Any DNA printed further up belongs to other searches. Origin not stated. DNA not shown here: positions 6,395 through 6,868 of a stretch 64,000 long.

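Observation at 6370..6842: ARF GTPase pseudogene lying 48 bp from a tRNA-Lys gene; second tRNA-Lys copy elsewhere with conserved flanks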

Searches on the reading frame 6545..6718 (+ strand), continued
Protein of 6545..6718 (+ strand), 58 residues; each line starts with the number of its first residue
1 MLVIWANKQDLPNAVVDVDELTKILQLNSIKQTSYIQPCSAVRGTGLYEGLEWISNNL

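Call 44: find_homologous_proteins(query=P0227, max_evalue=1e-20)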
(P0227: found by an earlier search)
Query P0227 (178 aa): 6686 proteins with E <= 1e-20 among 6826 candidates; the best 120 are listed.
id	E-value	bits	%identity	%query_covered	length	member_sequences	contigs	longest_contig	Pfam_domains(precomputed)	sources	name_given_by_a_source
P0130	5.0e-73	263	49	99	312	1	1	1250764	PF01926.30,PF01591.25,PF00025.28,PF09439.17,PF08477.20,PF00503.27,PF04670.19,PF00071.29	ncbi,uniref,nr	ncbi:ADP-ribosylation factor 1-like 2 [Orbicella faveolata]|uniref:ADP-ribosylation factor 1-like 2 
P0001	9.7e-63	229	63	100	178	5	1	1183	PF00025.28,PF09439.17,PF08477.20,PF00503.27,PF04670.19,PF00071.29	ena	-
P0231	1.6e-59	219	47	99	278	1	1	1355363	PF01926.30,PF01591.25,PF00025.28,PF09439.17,PF08477.20,PF00503.27,PF04670.19,PF00071.29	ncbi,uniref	ncbi:unnamed protein product [Ilex paraguariensis]|uniref:ADP-ribosylation factor 1 n=1 Tax=Ilex par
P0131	9.6e-57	210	59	98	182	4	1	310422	PF00025.28,PF09439.17,PF08477.20,PF00503.27,PF04670.19,PF00071.29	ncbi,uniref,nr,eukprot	ncbi:ARF/SAR family small GTPase [Naegleria gruberi]|uniref:ARF/SAR family small GTPase n=1 Tax=Naeg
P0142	3.5e-51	192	42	99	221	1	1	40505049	PF01926.30,PF00025.28,PF09439.17,PF08477.20,PF00503.27,PF04670.19,PF00071.29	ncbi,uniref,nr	ncbi:ADP-ribosylation factor 1 [Sesamum alatum]|uniref:ADP-ribosylation factor 1 n=1 Tax=Sesamum ala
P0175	9.2e-50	187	43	99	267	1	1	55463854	PF01926.30,PF01591.25,PF00025.28,PF09439.17,PF08477.20,PF00503.27,PF04670.19,PF00071.29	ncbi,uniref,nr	ncbi:hypothetical protein RD792_002078 [Penstemon davidsonii]|uniref:ADP-ribosylation factor n=1 Tax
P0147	4.1e-49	185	47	100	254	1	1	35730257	PF01926.30,PF00025.28,PF09439.17,PF08477.20,PF00503.27,PF04670.19,PF00071.29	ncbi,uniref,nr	ncbi:hypothetical protein AALO_G00134980 [Alosa alosa]|uniref:ADP-ribosylation factor 3 n=1 Tax=Alos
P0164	7.3e-49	184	47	97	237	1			PF01926.30,PF01591.25,PF00025.28,PF09439.17,PF08477.20,PF00503.27,PF04670.19,PF00071.29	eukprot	eukprot:CAMPEP_0182487554 /NCGR_PEP_ID=MMETSP1319-20130603/47963_1 /TAXON_ID=172717 /ORGANISM="Bolid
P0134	2.2e-48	182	53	100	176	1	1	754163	PF00025.28,PF09439.17,PF08477.20,PF00503.27,PF04670.19,PF00071.29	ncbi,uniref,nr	ncbi:hypothetical protein C9374_014554 [Naegleria lovaniensis]|uniref:ADP-ribosylation factor n=1 Ta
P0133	6.1e-48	181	52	100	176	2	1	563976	PF00025.28,PF09439.17,PF08477.20,PF00503.27,PF00009.34,PF04670.19,PF00071.29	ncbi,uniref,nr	ncbi:hypothetical protein FDP41_009289 [Naegleria fowleri]|uniref:Uncharacterized protein n=1 Tax=Na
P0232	8.2e-48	181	50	90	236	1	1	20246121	PF00025.28,PF09439.17,PF08477.20,PF00503.27,PF04670.19,PF00071.29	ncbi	ncbi:hypothetical protein QTP70_015623, partial [Hemibagrus guttatus]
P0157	1.1e-47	180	46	98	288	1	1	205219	PF01926.30,PF00025.28,PF09439.17,PF08477.20,PF00503.27,PF04670.19,PF00071.29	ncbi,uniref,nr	ncbi:ADP-ribosylation factor 1 [Toxocara canis]|uniref:ADP-ribosylation factor 1 n=4 Tax=Chromadorea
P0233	2.4e-47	179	-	-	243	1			PF03205.21,PF01926.30,PF00025.28,PF09439.17,PF08477.20,PF00503.27,PF04670.19,PF00071.29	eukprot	eukprot:288732_1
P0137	3.1e-47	179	53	100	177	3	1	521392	PF00025.28,PF09439.17,PF08477.20,PF00503.27,PF00009.34,PF04670.19,PF00071.29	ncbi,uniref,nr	ncbi:hypothetical protein C9374_007782 [Naegleria lovaniensis]|uniref:Uncharacterized protein n=1 Ta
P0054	3.2e-46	175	54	96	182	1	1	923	PF00025.28,PF09439.17,PF08477.20,PF00503.27,PF04670.19,PF00071.29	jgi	-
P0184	3.6e-46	175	51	100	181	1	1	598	PF00025.28,PF09439.17,PF08477.20,PF00503.27,PF04670.19,PF00071.29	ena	-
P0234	7.0e-46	174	51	100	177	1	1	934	PF00025.28,PF09439.17,PF08477.20,PF00503.27,PF04670.19,PF00071.29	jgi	-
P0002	3.0e-45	172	51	99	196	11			PF01926.30,PF00025.28,PF09439.17,PF08477.20,PF00503.27,PF04670.19,PF00071.29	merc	-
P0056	1.3e-44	170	50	100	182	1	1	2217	PF01926.30,PF00025.28,PF09439.17,PF08477.20,PF00503.27,PF04670.19,PF00071.29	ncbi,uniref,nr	ncbi:hypothetical protein PACTADRAFT_5372 [Pachysolen tannophilus NRRL Y-2460]|uniref:ADP-ribosylati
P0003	1.7e-44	170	49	100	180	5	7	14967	PF01926.30,PF00025.28,PF09439.17,PF08477.20,PF00503.27,PF04670.19,PF00071.29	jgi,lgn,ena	-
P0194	3.5e-44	169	49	99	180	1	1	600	PF00025.28,PF09439.17,PF08477.20,PF00503.27,PF04670.19,PF00071.29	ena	-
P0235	4.0e-44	169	51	100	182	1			PF00025.28,PF09439.17,PF08477.20,PF00503.27,PF04670.19,PF00071.29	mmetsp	mmetsp:Transcript_19821/g.31047 ORF Transcript_19821/g.31047 Transcript_19821/m.31047 type:complete 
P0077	5.2e-44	168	51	99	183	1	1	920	PF01926.30,PF00025.28,PF09439.17,PF08477.20,PF00503.27,PF04670.19,PF00071.29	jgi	-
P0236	5.6e-44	168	49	99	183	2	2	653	PF00025.28,PF09439.17,PF08477.20,PF00503.27,PF04670.19,PF00071.29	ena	-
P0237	5.7e-44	168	50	100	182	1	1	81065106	PF01926.30,PF00025.28,PF09439.17,PF08477.20,PF00503.27,PF04670.19,PF00071.29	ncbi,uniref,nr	ncbi:ADP-ribosylation factor 1 isoform X2 [Cinnamomum micranthum f. kanehirae]|uniref:ADP-ribosylati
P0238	5.8e-44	168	49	98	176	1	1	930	PF00025.28,PF09439.17,PF08477.20,PF00503.27,PF04670.19,PF00071.29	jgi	-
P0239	6.0e-44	168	49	100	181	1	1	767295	PF00025.28,PF09439.17,PF08477.20,PF00503.27,PF04670.19,PF00071.29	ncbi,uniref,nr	ncbi:ADP-ribosylation factor 2-like [Macadamia integrifolia]|uniref:ADP-ribosylation factor 2-like n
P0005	6.6e-44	168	49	93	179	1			PF00025.28,PF09439.17,PF08477.20,PF00503.27,PF04670.19,PF00071.29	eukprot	eukprot:Anaeramoba_flamelloidesa325111_439.p1 GENE.a325111_439~~a325111_439.p1 ORF type:complete len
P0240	7.3e-44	168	51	99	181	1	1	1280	PF01926.30,PF00025.28,PF09439.17,PF08477.20,PF00503.27,PF04670.19,PF00071.29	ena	-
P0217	8.0e-44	168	51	100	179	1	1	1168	PF01926.30,PF00025.28,PF09439.17,PF08477.20,PF00503.27,PF04670.19,PF00071.29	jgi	-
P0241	9.5e-44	167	49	100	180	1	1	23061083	PF01926.30,PF00025.28,PF09439.17,PF08477.20,PF00503.27,PF04670.19,PF00071.29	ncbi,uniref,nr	ncbi:uncharacterized protein LOC132707799 [Cylas formicarius]|uniref:uncharacterized protein LOC1327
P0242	9.9e-44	167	49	98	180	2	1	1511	PF01926.30,PF00025.28,PF09439.17,PF08477.20,PF00503.27,PF04670.19,PF00071.29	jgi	-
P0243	1.0e-43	167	48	100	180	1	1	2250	PF01926.30,PF00025.28,PF09439.17,PF08477.20,PF00503.27,PF00009.34,PF04670.19,PF00071.29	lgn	-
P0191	1.1e-43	167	49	100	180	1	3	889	PF01926.30,PF00025.28,PF09439.17,PF08477.20,PF00503.27,PF04670.19,PF00071.29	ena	-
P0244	1.2e-43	167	50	100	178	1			PF00025.28,PF09439.17,PF08477.20,PF00503.27,PF04670.19,PF00071.29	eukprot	eukprot:EC721963.1.p1 GENE.EC721963.1~~EC721963.1.p1 ORF type:complete len:179 (+),score=56.99 EC721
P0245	1.2e-43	167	51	100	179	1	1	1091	PF01926.30,PF00025.28,PF09439.17,PF08477.20,PF00503.27,PF04670.19,PF00071.29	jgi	-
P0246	1.2e-43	167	51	98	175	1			PF00025.28,PF09439.17,PF08477.20,PF00503.27,PF04670.19,PF00071.29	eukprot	eukprot:CAMPEP_0201522120 /NCGR_PEP_ID=MMETSP0161_2-20130828/16469_1 /ASSEMBLY_ACC=CAM_ASM_000251 /T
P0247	1.3e-43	167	49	98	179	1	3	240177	PF01926.30,PF00025.28,PF09439.17,PF08477.20,PF00503.27,PF04670.19,PF00071.29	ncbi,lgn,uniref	ncbi:ADP-ribosylation factor family [Popillia japonica]|uniref:ADP-ribosylation factor n=1 Tax=Popil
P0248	1.4e-43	167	48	100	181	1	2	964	PF00025.28,PF09439.17,PF08477.20,PF00503.27,PF04670.19,PF00071.29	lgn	-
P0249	1.4e-43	167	49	100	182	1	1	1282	PF00025.28,PF09439.17,PF08477.20,PF00503.27,PF04670.19,PF00071.29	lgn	-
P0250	1.4e-43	167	50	100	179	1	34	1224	PF01926.30,PF00025.28,PF09439.17,PF08477.20,PF00503.27,PF04670.19,PF00071.29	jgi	-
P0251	1.4e-43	167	48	100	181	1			PF00025.28,PF09439.17,PF08477.20,PF00503.27,PF04670.19,PF00071.29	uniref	uniref:ADP-ribosylation factor n=1 Tax=Opuntia streptacantha TaxID=393608 RepID=A0A7C8ZII1_OPUST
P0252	1.4e-43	167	50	100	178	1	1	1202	PF01926.30,PF00025.28,PF09439.17,PF08477.20,PF00503.27,PF04670.19,PF00071.29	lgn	-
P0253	1.6e-43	167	50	100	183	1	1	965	PF01926.30,PF00025.28,PF09439.17,PF08477.20,PF00503.27,PF04670.19,PF00071.29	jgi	-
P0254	1.6e-43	167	50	100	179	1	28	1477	PF01926.30,PF00025.28,PF09439.17,PF08477.20,PF00503.27,PF04670.19,PF00071.29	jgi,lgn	-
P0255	1.6e-43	167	-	-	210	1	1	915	PF01926.30,PF00025.28,PF09439.17,PF08477.20,PF00503.27,PF04670.19,PF00071.29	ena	-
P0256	1.7e-43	167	49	100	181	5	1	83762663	PF00025.28,PF09439.17,PF08477.20,PF00503.27,PF04670.19,PF00071.29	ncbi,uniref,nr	ncbi:hypothetical protein NE237_024070 [Protea cynaroides]|uniref:ADP-ribosylation factor n=1 Tax=Pr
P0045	1.7e-43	167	50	96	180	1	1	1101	PF01926.30,PF00025.28,PF09439.17,PF08477.20,PF00503.27,PF04670.19,PF00071.29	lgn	-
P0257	1.7e-43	167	49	99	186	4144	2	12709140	PF00025.28,PF09439.17,PF08477.20,PF00503.27,PF04670.19,PF00071.29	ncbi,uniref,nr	ncbi:ADP-ribosylation factor-like isoform X1 [Cucurbita pepo subsp. pepo]|uniref:ADP-ribosylation fa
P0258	1.8e-43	166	50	96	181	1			PF00025.28,PF09439.17,PF08477.20,PF00503.27,PF04670.19,PF00071.29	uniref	uniref:ADP-ribosylation factor n=1 Tax=Opuntia streptacantha TaxID=393608 RepID=A0A7C8ZGT7_OPUST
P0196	1.9e-43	166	49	100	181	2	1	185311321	PF00025.28,PF09439.17,PF08477.20,PF00503.27,PF04670.19,PF00071.29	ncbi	ncbi:hypothetical protein ACSBR1_025569 [Camellia fascicularis]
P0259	1.9e-43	166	50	99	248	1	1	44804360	PF00025.28,PF09439.17,PF08477.20,PF00503.27,PF04670.19,PF00071.29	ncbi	ncbi:hypothetical protein ACET3Z_032302 [Daucus carota]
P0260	1.9e-43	166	48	100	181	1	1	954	PF00025.28,PF09439.17,PF08477.20,PF00503.27,PF04670.19,PF00071.29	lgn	-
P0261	2.0e-43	166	48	100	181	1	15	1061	PF01926.30,PF00025.28,PF09439.17,PF08477.20,PF00503.27,PF04670.19,PF00071.29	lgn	-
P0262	2.0e-43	166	50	100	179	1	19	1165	PF01926.30,PF00025.28,PF09439.17,PF08477.20,PF00503.27,PF04670.19,PF00071.29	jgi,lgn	-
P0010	2.2e-43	166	50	100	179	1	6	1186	PF01926.30,PF00025.28,PF09439.17,PF08477.20,PF00503.27,PF04670.19,PF00071.29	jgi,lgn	-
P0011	2.2e-43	166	50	100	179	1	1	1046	PF01926.30,PF00025.28,PF09439.17,PF08477.20,PF00503.27,PF04670.19,PF00071.29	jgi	-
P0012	2.3e-43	166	50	100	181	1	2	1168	PF01926.30,PF00025.28,PF09439.17,PF08477.20,PF00503.27,PF04670.19,PF00071.29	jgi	-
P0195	2.3e-43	166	44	99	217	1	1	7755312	PF00025.28,PF09439.17,PF08477.20,PF00503.27,PF04670.19,PF00071.29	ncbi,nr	ncbi:ADP-ribosylation factor 2 [Cucurbita argyrosperma subsp. argyrosperma]|nr:ADP-ribosylation fact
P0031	2.5e-43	166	48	99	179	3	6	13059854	PF01926.30,PF00025.28,PF09439.17,PF08477.20,PF00503.27,PF04670.19,PF00071.29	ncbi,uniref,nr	ncbi:adp-ribosylation factor a1b [Anaeramoeba flamelloides]|uniref:ADP-ribosylation factor n=1 Tax=A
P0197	2.7e-43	166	49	100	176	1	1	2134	PF00025.28,PF09439.17,PF08477.20,PF00503.27,PF04670.19,PF00071.29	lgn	-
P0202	2.7e-43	166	48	100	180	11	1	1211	PF01926.30,PF00025.28,PF09439.17,PF08477.20,PF00503.27,PF04670.19,PF00071.29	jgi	-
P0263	2.8e-43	166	50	100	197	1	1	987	PF01926.30,PF00025.28,PF09439.17,PF08477.20,PF00503.27,PF04670.19,PF00071.29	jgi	-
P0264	2.9e-43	166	49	99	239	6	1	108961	PF00025.28,PF09439.17,PF08477.20,PF00503.27,PF04670.19,PF00071.29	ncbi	ncbi:hypothetical protein ACQ4PT_063950 [Festuca glaucescens]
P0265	2.9e-43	166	51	100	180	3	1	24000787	PF01926.30,PF00025.28,PF09439.17,PF08477.20,PF00503.27,PF04670.19,PF00071.29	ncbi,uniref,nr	ncbi:ADP-ribosylation factor 2 [Coccinella septempunctata]|uniref:ADP-ribosylation factor 2 n=1 Tax=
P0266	2.9e-43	166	48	100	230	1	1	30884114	PF00025.28,PF09439.17,PF08477.20,PF00503.27,PF04670.19,PF00071.29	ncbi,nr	ncbi:ADP-ribosylation factor 1-like [Nymphaea colorata]|nr:ADP-ribosylation factor 1-like [Nymphaea 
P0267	3.0e-43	166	49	99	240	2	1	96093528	PF00025.28,PF09439.17,PF08477.20,PF00503.27,PF04670.19,PF00071.29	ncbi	ncbi:unnamed protein product, partial [Urochloa humidicola]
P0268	3.1e-43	166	49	100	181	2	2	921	PF01926.30,PF00025.28,PF09439.17,PF08477.20,PF00503.27,PF04670.19,PF00071.29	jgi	jgi:ADP-ribosylation factor protein 1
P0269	3.2e-43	166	49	99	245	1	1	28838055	PF00025.28,PF09439.17,PF08477.20,PF00503.27,PF04670.19,PF00071.29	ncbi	ncbi:hypothetical protein EJB05_18509, partial [Eragrostis curvula]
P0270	3.2e-43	166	51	99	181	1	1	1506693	PF00025.28,PF09439.17,PF08477.20,PF00503.27,PF04670.19,PF00071.29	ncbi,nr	ncbi:AEH_G0007680.mRNA.1.CDS.1 [Saccharomyces cerevisiae]|nr:AEH_G0007680.mRNA.1.CDS.1 [Saccharomyce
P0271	3.2e-43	166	49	100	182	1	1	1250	PF01926.30,PF00025.28,PF09439.17,PF08477.20,PF00503.27,PF04670.19,PF00071.29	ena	-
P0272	3.3e-43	166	47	100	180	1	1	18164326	PF01926.30,PF00025.28,PF09439.17,PF08477.20,PF00503.27,PF04670.19,PF00071.29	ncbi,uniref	ncbi:hypothetical protein ABEB36_001224 [Hypothenemus hampei]|uniref:ADP-ribosylation factor n=1 Tax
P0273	3.3e-43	166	51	100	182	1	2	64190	PF01926.30,PF00025.28,PF09439.17,PF08477.20,PF00503.27,PF04670.19,PF00071.29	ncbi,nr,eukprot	ncbi:ADP-ribosylation factor 1 [Perkinsela sp. CCAP 1560/4]|nr:ADP-ribosylation factor 1 [Perkinsela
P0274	3.4e-43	166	49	99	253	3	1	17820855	PF00025.28,PF09439.17,PF08477.20,PF00503.27,PF04670.19,PF00071.29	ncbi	ncbi:unnamed protein product, partial [Urochloa humidicola]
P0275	3.4e-43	166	50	94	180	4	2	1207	PF01926.30,PF00025.28,PF09439.17,PF08477.20,PF00503.27,PF04670.19,PF00071.29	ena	-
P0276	3.5e-43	166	50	100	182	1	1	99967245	PF00025.28,PF09439.17,PF08477.20,PF00503.27,PF04670.19,PF00071.29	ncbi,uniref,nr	ncbi:hypothetical protein MRB53_012103 [Persea americana]|uniref:Uncharacterized protein n=1 Tax=Per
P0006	3.5e-43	166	49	98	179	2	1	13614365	PF01926.30,PF00025.28,PF09439.17,PF08477.20,PF00503.27,PF04670.19,PF00071.29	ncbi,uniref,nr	ncbi:ADP-ribosylation factor 4-like [Xenia sp. Carnegie-2017]|uniref:ADP-ribosylation factor 4-like 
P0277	3.6e-43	166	49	99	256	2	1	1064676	PF00025.28,PF09439.17,PF08477.20,PF00503.27,PF04670.19,PF00071.29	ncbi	ncbi:hypothetical protein ACQ4PT_021984 [Festuca glaucescens]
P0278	3.7e-43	165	51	98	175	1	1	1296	PF00025.28,PF09439.17,PF08477.20,PF00503.27,PF04670.19,PF00071.29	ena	-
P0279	3.7e-43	165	49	100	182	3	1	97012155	PF01926.30,PF00025.28,PF09439.17,PF08477.20,PF00503.27,PF04670.19,PF00071.29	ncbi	ncbi:hypothetical protein AAC387_Pa03g3706 [Persea americana]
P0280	3.8e-43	165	49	99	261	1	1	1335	PF00025.28,PF09439.17,PF08477.20,PF00503.27,PF04670.19,PF00071.29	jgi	-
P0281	3.8e-43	165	49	99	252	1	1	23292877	PF00025.28,PF09439.17,PF08477.20,PF00503.27,PF04670.19,PF00071.29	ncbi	ncbi:PREDICTED: ADP-ribosylation factor 2-like [Fragaria vesca subsp. vesca]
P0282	3.9e-43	165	49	99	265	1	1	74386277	PF00025.28,PF09439.17,PF08477.20,PF00503.27,PF04670.19,PF00071.29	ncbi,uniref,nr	ncbi:hypothetical protein SORBI_3003G332401 [Sorghum bicolor]|uniref:ADP-ribosylation factor n=5 Tax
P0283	4.0e-43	165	48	100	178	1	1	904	PF00025.28,PF09439.17,PF08477.20,PF00503.27,PF04670.19,PF00071.29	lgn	-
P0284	4.2e-43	165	49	99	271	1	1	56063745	PF00025.28,PF09439.17,PF08477.20,PF00503.27,PF04670.19,PF00071.29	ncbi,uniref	ncbi:hypothetical protein U9M48_017390 [Paspalum notatum var. saurae]|uniref:ADP-ribosylation factor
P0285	4.2e-43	165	49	100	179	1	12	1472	PF01926.30,PF00025.28,PF09439.17,PF08477.20,PF00503.27,PF04670.19,PF00071.29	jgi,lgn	-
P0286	4.3e-43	165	50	100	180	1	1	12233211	PF01926.30,PF00025.28,PF09439.17,PF08477.20,PF00503.27,PF04670.19,PF00071.29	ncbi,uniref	ncbi:hypothetical protein WA026_004341 [Henosepilachna vigintioctopunctata]|uniref:ADP-ribosylation 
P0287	4.4e-43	165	50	98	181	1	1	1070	PF00025.28,PF09439.17,PF08477.20,PF00503.27,PF04670.19,PF00071.29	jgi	-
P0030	4.4e-43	165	48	100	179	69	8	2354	PF01926.30,PF00025.28,PF09439.17,PF08477.20,PF00503.27,PF04670.19,PF00071.29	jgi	-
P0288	4.5e-43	165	49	99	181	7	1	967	PF00025.28,PF09439.17,PF08477.20,PF00503.27,PF04670.19,PF00071.29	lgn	-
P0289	4.6e-43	165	49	99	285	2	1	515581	PF00025.28,PF09439.17,PF08477.20,PF00503.27,PF04670.19,PF00071.29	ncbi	ncbi:hypothetical protein ACQ4PT_007456 [Festuca glaucescens]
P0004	4.7e-43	165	50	100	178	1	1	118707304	PF00025.28,PF09439.17,PF08477.20,PF00503.27,PF04670.19,PF00071.29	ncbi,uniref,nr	ncbi:ADP-ribosylation factor 4 [Thalassophryne amazonica]|uniref:ADP-ribosylation factor 4 n=1 Tax=T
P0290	4.7e-43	165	48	100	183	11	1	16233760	PF00025.28,PF09439.17,PF08477.20,PF00503.27,PF04670.19,PF00071.29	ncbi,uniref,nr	ncbi:ADP-ribosylation factor 2-like [Pyrus ussuriensis x Pyrus communis]|uniref:ADP-ribosylation fac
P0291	4.8e-43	165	49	100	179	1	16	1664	PF01926.30,PF00025.28,PF09439.17,PF08477.20,PF00503.27,PF04670.19,PF00071.29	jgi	-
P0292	4.9e-43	165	49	99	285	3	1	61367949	PF00025.28,PF09439.17,PF08477.20,PF00503.27,PF04670.19,PF00071.29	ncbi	ncbi:unnamed protein product [Urochloa decumbens]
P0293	4.9e-43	165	49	99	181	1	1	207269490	PF00025.28,PF09439.17,PF08477.20,PF00503.27,PF04670.19,PF00071.29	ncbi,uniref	ncbi:ADP-ribosylation factor 2-like [Apium graveolens]|uniref:ADP-ribosylation factor 2-like n=1 Tax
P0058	5.0e-43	165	50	94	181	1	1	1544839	PF00025.28,PF09439.17,PF08477.20,PF00503.27,PF04670.19,PF00071.29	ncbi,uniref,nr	ncbi:LADA_0F13564g1_1 [Lachancea dasiensis]|uniref:ADP-ribosylation factor n=1 Tax=Lachancea dasiens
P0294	5.0e-43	165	49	99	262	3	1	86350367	PF00025.28,PF09439.17,PF08477.20,PF00503.27,PF04670.19,PF00071.29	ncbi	ncbi:unnamed protein product, partial [Urochloa humidicola]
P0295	5.5e-43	165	50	99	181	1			PF01926.30,PF00025.28,PF09439.17,PF08477.20,PF00503.27,PF04670.19,PF00071.29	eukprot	eukprot:GEZU01039332.1.p1 GENE.GEZU01039332.1~~GEZU01039332.1.p1 ORF type:complete len:182 (-),score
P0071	5.6e-43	165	50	100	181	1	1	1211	PF01926.30,PF00025.28,PF09439.17,PF08477.20,PF00503.27,PF04670.19,PF00071.29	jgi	-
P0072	5.6e-43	165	50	100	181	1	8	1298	PF01926.30,PF00025.28,PF09439.17,PF08477.20,PF00503.27,PF04670.19,PF00071.29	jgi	jgi:ADP-ribosylation factor protein 1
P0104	5.7e-43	165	51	100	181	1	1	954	PF01926.30,PF00025.28,PF09439.17,PF08477.20,PF00503.27,PF04670.19,PF00071.29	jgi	-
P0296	5.9e-43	165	49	100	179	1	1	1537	PF01926.30,PF00025.28,PF09439.17,PF08477.20,PF00503.27,PF04670.19,PF00071.29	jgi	-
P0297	6.1e-43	165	49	99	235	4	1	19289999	PF00025.28,PF09439.17,PF08477.20,PF00503.27,PF04670.19,PF00071.29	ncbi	ncbi:putative small GTP-binding protein [Arabidopsis thaliana]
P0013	6.2e-43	165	49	98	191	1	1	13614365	PF01926.30,PF00025.28,PF09439.17,PF08477.20,PF00503.27,PF04670.19,PF00071.29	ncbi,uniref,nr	ncbi:ADP-ribosylation factor 4-like [Xenia sp. Carnegie-2017]|uniref:ADP-ribosylation factor 4-like 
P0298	6.9e-43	165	50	96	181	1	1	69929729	PF00025.28,PF09439.17,PF08477.20,PF00503.27,PF04670.19,PF00071.29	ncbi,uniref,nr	ncbi:ADP-ribosylation factor 1-like [Telopea speciosissima]|uniref:ADP-ribosylation factor 1-like n=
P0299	6.9e-43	165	48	100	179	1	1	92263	PF01926.30,PF00025.28,PF09439.17,PF08477.20,PF00503.27,PF04670.19,PF00071.29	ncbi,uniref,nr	ncbi:ADP-ribosylation factor 4 [Actinia tenebrosa]|uniref:ADP-ribosylation factor n=1 Tax=Actinia te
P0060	7.0e-43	165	47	99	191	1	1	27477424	PF00025.28,PF09439.17,PF08477.20,PF00503.27,PF04670.19,PF00071.29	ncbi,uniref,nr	ncbi:hypothetical protein BRARA_G02439 [Brassica rapa]|uniref:ADP-ribosylation factor n=1 Tax=Brassi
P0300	7.1e-43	165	47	100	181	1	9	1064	PF01926.30,PF00025.28,PF09439.17,PF08477.20,PF00503.27,PF04670.19,PF00071.29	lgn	-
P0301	7.2e-43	165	49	97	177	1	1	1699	PF00025.28,PF09439.17,PF08477.20,PF00503.27,PF00071.29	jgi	-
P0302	7.2e-43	165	49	99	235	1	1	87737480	PF00025.28,PF09439.17,PF08477.20,PF00503.27,PF04670.19,PF00071.29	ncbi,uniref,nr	ncbi:small GTPase superfamily, Rab type [Canna indica]|uniref:Small GTPase superfamily, Rab type n=1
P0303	7.4e-43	164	49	99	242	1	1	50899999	PF00025.28,PF09439.17,PF08477.20,PF00503.27,PF04670.19,PF00071.29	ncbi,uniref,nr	ncbi:hypothetical protein OPV22_006729 [Ensete ventricosum]|uniref:ADP-ribosylation factor n=1 Tax=E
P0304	7.5e-43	164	49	99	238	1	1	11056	PF00025.28,PF09439.17,PF08477.20,PF00503.27,PF04670.19,PF00071.29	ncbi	ncbi:G-protein [Lithospermum erythrorhizon]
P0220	7.6e-43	164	51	98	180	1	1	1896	PF01926.30,PF00025.28,PF09439.17,PF08477.20,PF00503.27,PF04670.19,PF00071.29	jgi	-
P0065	7.6e-43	164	49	100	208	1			PF01926.30,PF00025.28,PF09439.17,PF08477.20,PF00503.27,PF04670.19,PF00071.29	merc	-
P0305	8.2e-43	164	49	99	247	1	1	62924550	PF00025.28,PF09439.17,PF08477.20,PF00503.27,PF04670.19,PF00071.29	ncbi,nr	ncbi:ADP-ribosylation factor 1 [Brassica napus]|nr:ADP-ribosylation factor 1 [Brassica napus]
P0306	8.3e-43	164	49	99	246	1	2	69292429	PF00025.28,PF09439.17,PF08477.20,PF00503.27,PF04670.19,PF00071.29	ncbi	ncbi:hypothetical protein Bca4012_018411 [Brassica carinata]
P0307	8.4e-43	164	48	100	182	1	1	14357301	PF00025.28,PF09439.17,PF08477.20,PF00503.27,PF04670.19,PF00071.29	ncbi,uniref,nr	ncbi:hypothetical protein MLD38_031412 [Melastoma candidum]|uniref:Uncharacterized protein n=1 Tax=M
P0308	8.5e-43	164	49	99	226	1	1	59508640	PF00025.28,PF09439.17,PF08477.20,PF00503.27,PF04670.19,PF00071.29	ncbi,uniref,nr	ncbi:hypothetical protein BUALT_Bualt02G0246100 [Buddleja alternifolia]|uniref:ADP-ribosylation fact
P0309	8.7e-43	164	49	96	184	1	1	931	PF00025.28,PF09439.17,PF08477.20,PF00503.27,PF04670.19,PF00071.29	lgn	-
